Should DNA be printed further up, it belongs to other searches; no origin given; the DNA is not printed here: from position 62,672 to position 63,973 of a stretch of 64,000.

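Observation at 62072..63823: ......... homing endonuclease with a truncated duplicate of its 3' end, HicAB sandwiched between the copies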

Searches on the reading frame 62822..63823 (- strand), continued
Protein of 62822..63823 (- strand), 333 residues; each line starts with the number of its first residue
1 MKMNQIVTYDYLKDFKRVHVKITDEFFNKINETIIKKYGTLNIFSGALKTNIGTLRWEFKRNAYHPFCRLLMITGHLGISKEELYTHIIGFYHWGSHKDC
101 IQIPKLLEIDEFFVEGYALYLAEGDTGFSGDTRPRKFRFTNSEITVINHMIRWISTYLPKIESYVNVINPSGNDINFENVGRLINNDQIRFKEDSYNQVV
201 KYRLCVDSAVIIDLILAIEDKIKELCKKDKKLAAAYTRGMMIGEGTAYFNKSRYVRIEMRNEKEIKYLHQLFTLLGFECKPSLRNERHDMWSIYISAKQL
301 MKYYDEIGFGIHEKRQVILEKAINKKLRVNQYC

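Call 42: predict_structure(alignment_id=A1)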
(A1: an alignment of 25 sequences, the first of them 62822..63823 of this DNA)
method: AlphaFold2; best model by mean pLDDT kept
length: 333 residues; sequences in the alignment: 25
mean_pLDDT: 91.2   pTM: 0.90
mean pLDDT of the five models: 91.2, 90.6, 90.6, 90.5, 89.8
residues with pLDDT >= 90: 244; 70-90: 77; 50-70: 10; < 50: 2
segments of 3 or more residues with pLDDT < 50: none
pLDDT, mean of each block of 10 residues (from residue 1): 83 92 92 91 87 79 82 93 95 82 95 98 83 88 96 96 94 87 93 88 94 95 97 98 94 92 96 98 91 95 97 96 81 52
secondary structure, 60 per line:
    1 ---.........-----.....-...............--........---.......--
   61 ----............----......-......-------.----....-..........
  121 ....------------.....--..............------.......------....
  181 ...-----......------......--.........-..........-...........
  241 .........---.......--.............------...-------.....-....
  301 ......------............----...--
elements in order: E4-7 H8-12 E18-22 H24-38 H41-48 H52-58 H67-76 H81-86 E88-93 E106-109 H111-123 E137-141 H144-157 E164-170 H177-183 E189-194 E201-206 H209-217 H219-228 H230-244 E245-249 E253-259 H262-274 E281-283 E291-295 H297-306 H313-324
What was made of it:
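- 62822..63823 (-): Intact 333-aa free-standing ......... homing endonuclease gene. It has an N-terminal extra helical domain of about 100 aa plus two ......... domains. AlphaFold2 pLDDT 91.2, pTM 0.90 (call 42).
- On WhiA-like domesticated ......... regulator: The extra domain is N-terminal (call 42).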

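Call 44: fold_search(model_id=the predicted structure, library=pdb)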
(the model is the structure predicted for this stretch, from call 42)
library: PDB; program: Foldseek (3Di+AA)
matches with E <= 10: 960; with E <= 0.001: 81
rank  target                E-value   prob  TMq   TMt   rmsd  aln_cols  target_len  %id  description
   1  2vs8_K                1.9e-08  1.00  0.40  0.69   5.7       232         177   16  The crystal structure of I-DmoI in complex with DNA and Mn (released 2008-11-11)
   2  4un7_G                2.7e-08  1.00  0.40  0.70   4.8       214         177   15  THE CRYSTAL STRUCTURE OF I-DMOI IN COMPLEX WITH ITS TARGET DNA BEFORE INCUBATION IN 5MM MN (STATE 1) (released 2014-12-03)
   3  2vs8_A                6.3e-08  1.00  0.39  0.66   5.8       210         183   15  The crystal structure of I-DmoI in complex with DNA and Mn (released 2008-11-11)
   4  5a0w_D                6.3e-08  1.00  0.40  0.65   4.3       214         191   16  THE CRYSTAL STRUCTURE OF I-DMOI E117A IN COMPLEX WITH ITS TARGET DNA AND IN THE PRESENCE OF 2MM MN (released 2016-05-11)
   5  5o6i_A                6.3e-08  1.00  0.39  0.64   5.2       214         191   17  Structures and dynamics of mesophilic variants from the homing endonuclease I-DmoI (released 2017-12-06)
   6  4un7_A                6.6e-08  1.00  0.39  0.66   5.9       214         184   15  THE CRYSTAL STRUCTURE OF I-DMOI IN COMPLEX WITH ITS TARGET DNA BEFORE INCUBATION IN 5MM MN (STATE 1) (released 2014-12-03)
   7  4d6o_G                7.4e-08  1.00  0.40  0.71   5.6       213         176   14  THE CRYSTAL STRUCTURE OF I-DMOI IN COMPLEX WITH ITS TARGET DNA AT 1H INCUBATION IN 5MM MG (STATE 2) (released 2014-12-17)
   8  5akf_E                8.3e-08  1.00  0.38  0.67   5.8       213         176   15  THE CRYSTAL STRUCTURE OF I-DMOI Q42AK120M IN COMPLEX WITH ITS TARGET DNA NICKED IN THE CODING STRAND A AND IN THE PRES (released 2015-06-17)
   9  4unc_D                8.8e-08  1.00  0.38  0.63   5.9       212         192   15  THE CRYSTAL STRUCTURE OF I-DMOI IN COMPLEX WITH ITS TARGET DNA AT 8 DAYS INCUBATION IN 5MM MN (STATE 6) (released 2014-12-17)
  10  5ak9_A                9.3e-08  1.00  0.39  0.66   5.5       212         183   14  THE CRYSTAL STRUCTURE OF I-DMOI Q42AK120M IN COMPLEX WITH ITS TARGET DNA IN THE PRESENCE OF 2MM MN (released 2015-06-17)
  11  2vs7_G                9.3e-08  1.00  0.39  0.68   5.8       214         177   15  The crystal structure of I-DmoI in complex with DNA and Ca (released 2008-11-11)
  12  5akn_A                1.0e-07  1.00  0.39  0.67   5.9       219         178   15  THE CRYSTAL STRUCTURE OF I-DMOI Q42AK120M IN COMPLEX WITH ITS TARGET DNA NICKED IN THE non-CODING STRAND B AND IN THE  (released 2015-06-17)
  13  5a0w_G                1.1e-07  1.00  0.38  0.66   6.7       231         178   15  THE CRYSTAL STRUCTURE OF I-DMOI E117A IN COMPLEX WITH ITS TARGET DNA AND IN THE PRESENCE OF 2MM MN (released 2016-05-11)
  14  5akf_I                1.2e-07  1.00  0.39  0.68   5.8       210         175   15  THE CRYSTAL STRUCTURE OF I-DMOI Q42AK120M IN COMPLEX WITH ITS TARGET DNA NICKED IN THE CODING STRAND A AND IN THE PRES (released 2015-06-17)
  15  4unb_A                1.4e-07  1.00  0.39  0.67   5.0       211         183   16  THE CRYSTAL STRUCTURE OF I-DMOI IN COMPLEX WITH ITS TARGET DNA AT 6 DAYS INCUBATION IN 5MM MN (STATE 5) (released 2014-12-17)
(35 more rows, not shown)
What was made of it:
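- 62822..63823 (-): Foldseek top hit I-DmoI, E = 1.9e-8, TM(target) 0.69, followed by PI-PfuI, I-Tsp061I and I-SceI (call 44).
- On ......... homing endonuclease (monomeric, double-motif): 81 PDB chains match at E <= 0.001, and all of the 50 best matches shown are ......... proteins (call 44).
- The AlphaFold2 model has pLDDT 91 (call 42) and matches I-DmoI and other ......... enzymes (call 44).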

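Call 53: find_homologous_proteins(query=L004:3393-5816:+, max_evalue=1e-100)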
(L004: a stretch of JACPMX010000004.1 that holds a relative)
Query L004:3393-5816:+ (808 aa): 8000 proteins with E <= 1e-100 among 8000 candidates; the best 120 are listed.
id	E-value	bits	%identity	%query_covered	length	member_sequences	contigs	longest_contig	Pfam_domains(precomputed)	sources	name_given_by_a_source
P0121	0.0e+0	1811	100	100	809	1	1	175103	PF00391.30,PF02896.25,PF01326.25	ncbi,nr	ncbi:phosphoenolpyruvate synthase [Candidatus Woesearchaeota archaeon]|nr:phosphoenolpyruvate syntha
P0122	0.0e+0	1646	91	99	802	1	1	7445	PF00391.30,PF02896.25,PF01326.25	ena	-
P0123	0.0e+0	1570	85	99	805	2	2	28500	PF00391.30,PF02896.25,PF01326.25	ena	-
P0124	0.0e+0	1549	84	99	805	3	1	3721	PF00391.30,PF02896.25,PF01326.25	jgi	-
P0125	0.0e+0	1537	84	99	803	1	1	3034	PF00391.30,PF02896.25,PF01326.25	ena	-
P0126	0.0e+0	1535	85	99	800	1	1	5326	PF00391.30,PF02896.25,PF01326.25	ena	-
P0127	0.0e+0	1535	85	99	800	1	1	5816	PF00391.30,PF02896.25,PF01326.25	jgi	-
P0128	0.0e+0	1534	84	99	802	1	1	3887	PF00391.30,PF02896.25,PF01326.25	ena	-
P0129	0.0e+0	1530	84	99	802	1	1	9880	PF00391.30,PF02896.25,PF01326.25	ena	-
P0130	0.0e+0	1530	83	99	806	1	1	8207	PF00391.30,PF02896.25,PF01326.25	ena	-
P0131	0.0e+0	1529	83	99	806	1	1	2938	PF00391.30,PF02896.25,PF01326.25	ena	-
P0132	0.0e+0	1529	83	99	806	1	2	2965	PF00391.30,PF02896.25,PF01326.25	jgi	-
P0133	0.0e+0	1528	83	99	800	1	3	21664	PF00391.30,PF02896.25,PF01326.25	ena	-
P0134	0.0e+0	1527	83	99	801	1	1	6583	PF00391.30,PF02896.25,PF01326.25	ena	-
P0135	0.0e+0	1527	83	99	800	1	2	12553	PF00391.30,PF02896.25,PF01326.25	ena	-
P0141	0.0e+0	1521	84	99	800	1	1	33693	PF00391.30,PF02896.25,PF01326.25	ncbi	-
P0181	0.0e+0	1480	-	-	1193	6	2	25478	PF00391.30,PF02896.25,PF14528.12,PF01326.25,PF14890.12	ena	-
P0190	0.0e+0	1472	83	83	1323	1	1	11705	PF00391.30,PF02896.25,PF14528.12,PF01326.25,PF14890.12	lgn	-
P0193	0.0e+0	1471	-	-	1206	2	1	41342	PF00391.30,PF02896.25,PF14528.12,PF01326.25,PF14890.12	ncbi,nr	ncbi:phosphoenolpyruvate synthase [Candidatus Woesearchaeota archaeon]|nr:phosphoenolpyruvate syntha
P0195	0.0e+0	1465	-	-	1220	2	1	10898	PF00391.30,PF02896.25,PF14528.12,PF01326.25,PF14890.12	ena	-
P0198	0.0e+0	1459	-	-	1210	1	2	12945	PF00391.30,PF02896.25,PF14528.12,PF01326.25,PF14890.12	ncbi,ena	-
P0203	0.0e+0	1448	-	-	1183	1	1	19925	PF00391.30,PF02896.25,PF14528.12,PF01326.25,PF14890.12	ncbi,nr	ncbi:phosphoenolpyruvate synthase [Candidatus Woesearchaeota archaeon]|nr:phosphoenolpyruvate syntha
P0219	0.0e+0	1430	-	-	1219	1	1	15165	PF05204.20,PF00391.30,PF02896.25,PF14528.12,PF01326.25,PF14890.12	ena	-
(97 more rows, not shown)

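Call 54: find_encoding_contigs(protein=P0122, flank=4000, max_places=2)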
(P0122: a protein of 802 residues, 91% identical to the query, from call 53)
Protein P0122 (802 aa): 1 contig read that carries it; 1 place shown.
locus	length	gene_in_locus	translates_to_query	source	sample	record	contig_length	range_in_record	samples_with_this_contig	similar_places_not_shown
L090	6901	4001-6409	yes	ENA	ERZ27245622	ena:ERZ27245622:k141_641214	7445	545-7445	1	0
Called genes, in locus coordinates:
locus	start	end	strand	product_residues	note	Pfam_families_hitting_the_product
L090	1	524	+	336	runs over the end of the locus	PF20143:NAD_kinase_C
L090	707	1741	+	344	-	PF09376:NurA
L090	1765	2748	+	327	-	PF00294:PfkB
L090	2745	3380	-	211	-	PF01135:PCMT, PF00398:RrnaAD, PF08704:GCD14, PF01209:Ubie_methyltran (weak), PF01189:Methyltr_RsmB-F, PF13847:Methyltransf_31, PF13649:Methyltransf_25 (weak)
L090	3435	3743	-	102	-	PF00355:Rieske, PF13806:Rieske_2, PF22543:Rieske_4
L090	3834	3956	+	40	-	-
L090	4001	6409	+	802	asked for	PF01326:PPDK_N, PF00391:PEP-utilizers, PF02896:PEP-utilizers_C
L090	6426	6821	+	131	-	-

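Call 55: find_encoding_contigs(protein=P0123, flank=4000, max_places=2)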
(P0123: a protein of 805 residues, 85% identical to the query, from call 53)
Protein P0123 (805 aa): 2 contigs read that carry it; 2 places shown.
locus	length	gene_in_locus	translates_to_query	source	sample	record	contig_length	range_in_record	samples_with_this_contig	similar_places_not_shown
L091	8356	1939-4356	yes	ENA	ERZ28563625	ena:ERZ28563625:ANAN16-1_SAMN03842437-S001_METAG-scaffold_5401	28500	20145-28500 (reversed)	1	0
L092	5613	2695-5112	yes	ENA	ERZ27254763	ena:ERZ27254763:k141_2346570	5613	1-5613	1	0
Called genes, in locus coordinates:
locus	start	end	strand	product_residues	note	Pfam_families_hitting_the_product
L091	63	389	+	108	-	PF02635:DsrE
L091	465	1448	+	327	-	PF00294:PfkB, PF08543:Phos_pyr_kin (weak)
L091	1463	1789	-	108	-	PF00355:Rieske, PF13806:Rieske_2, PF22543:Rieske_4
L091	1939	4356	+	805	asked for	PF01326:PPDK_N, PF00391:PEP-utilizers, PF02896:PEP-utilizers_C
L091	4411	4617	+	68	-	PF10049:DUF2283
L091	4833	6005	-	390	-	PF01555:N6_N4_Mtase, PF02926:THUMP (faint), PF01170:UPF0020, PF02384:N6_Mtase (weak), PF03602:Cons_hypoth95 (weak), PF13847:Methyltransf_31, PF13649:Methyltransf_25 (weak)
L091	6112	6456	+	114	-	-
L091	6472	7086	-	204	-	-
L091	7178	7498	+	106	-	-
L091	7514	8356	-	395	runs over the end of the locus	PF02163:Peptidase_M50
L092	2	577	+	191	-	?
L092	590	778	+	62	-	PF11127:YgaP-like_TM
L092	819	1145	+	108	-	PF02635:DsrE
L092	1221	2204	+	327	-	PF00294:PfkB, PF08543:Phos_pyr_kin (weak)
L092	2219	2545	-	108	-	PF00355:Rieske, PF13806:Rieske_2, PF22543:Rieske_4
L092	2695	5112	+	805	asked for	PF01326:PPDK_N, PF00391:PEP-utilizers, PF02896:PEP-utilizers_C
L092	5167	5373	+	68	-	PF10049:DUF2283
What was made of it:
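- TA genes also follow endonuclease-less ppsA (a DUF2283 gene in L091 and L092, call 55).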

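Call 56: find_encoding_contigs(protein=P0141, flank=4000, max_places=2)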
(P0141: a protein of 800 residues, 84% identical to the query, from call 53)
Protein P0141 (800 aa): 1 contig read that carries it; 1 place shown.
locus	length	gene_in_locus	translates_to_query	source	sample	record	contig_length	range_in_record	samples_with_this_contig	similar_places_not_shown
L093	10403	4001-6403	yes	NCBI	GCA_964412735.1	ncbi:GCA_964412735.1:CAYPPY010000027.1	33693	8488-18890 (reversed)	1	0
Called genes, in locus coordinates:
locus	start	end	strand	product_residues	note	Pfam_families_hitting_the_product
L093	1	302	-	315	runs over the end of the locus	PF02445:NadA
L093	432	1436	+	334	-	PF20143:NAD_kinase_C, PF13412:HTH_24 (weak)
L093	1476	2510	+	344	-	PF09376:NurA (faint)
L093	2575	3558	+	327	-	PF00294:PfkB, PF08543:Phos_pyr_kin (faint)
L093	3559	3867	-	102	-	PF00355:Rieske, PF13806:Rieske_2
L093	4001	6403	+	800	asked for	PF01326:PPDK_N, PF00391:PEP-utilizers, PF02896:PEP-utilizers_C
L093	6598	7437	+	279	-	-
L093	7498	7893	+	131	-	-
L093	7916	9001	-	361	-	PF01555:N6_N4_Mtase, PF01170:UPF0020, PF03602:Cons_hypoth95 (faint), PF02384:N6_Mtase (weak), PF13847:Methyltransf_31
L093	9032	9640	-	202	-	-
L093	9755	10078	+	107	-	-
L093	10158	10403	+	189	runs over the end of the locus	-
